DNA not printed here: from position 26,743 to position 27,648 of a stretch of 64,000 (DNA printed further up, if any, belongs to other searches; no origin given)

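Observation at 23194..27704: IS1595-family transposon carrying a translationally coupled transposase-methylase-endonuclease operon plus a 2-TM protein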

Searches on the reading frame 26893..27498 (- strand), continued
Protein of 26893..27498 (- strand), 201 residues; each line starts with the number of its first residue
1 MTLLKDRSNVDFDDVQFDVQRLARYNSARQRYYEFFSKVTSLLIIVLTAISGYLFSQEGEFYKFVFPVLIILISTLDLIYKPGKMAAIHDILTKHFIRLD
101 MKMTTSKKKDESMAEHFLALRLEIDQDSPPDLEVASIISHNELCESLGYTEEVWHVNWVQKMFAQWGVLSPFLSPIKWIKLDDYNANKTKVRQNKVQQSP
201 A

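Call 94: search_protein_families(library=padloc, alignment_id=A1, max_evalue=0.01)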
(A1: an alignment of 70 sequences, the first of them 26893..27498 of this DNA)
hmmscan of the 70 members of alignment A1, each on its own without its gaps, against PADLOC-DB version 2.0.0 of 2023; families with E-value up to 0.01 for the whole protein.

A. member 1, window:26893-27498:- (201 aa): 0 families

B. families by the number of members that match (of 70 scanned): 12 families
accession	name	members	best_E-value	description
PDLC00712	Effector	24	6.1e-07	2TM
PDLC00696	Effector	5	0.00017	2TM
PDLC03819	RTasSLATT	3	0.0011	DRT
PDLC03811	RTasSLATT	2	5.1e-05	DRT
PDLC00720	Effector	2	0.0039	4TM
PDLC00688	Effector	1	0.00019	2TM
PDLC03795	RTasSLATT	1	0.0015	DRT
PDLC02928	NDT_II-A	1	0.0054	-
PDLC03794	RTasSLATT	1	0.0057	DRT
PDLC00721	Effector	1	0.0057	4TM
PDLC03214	mREase_II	1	0.0062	Type II methyl-directed restriction enzyme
PDLC00677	Effector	1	0.0095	2TM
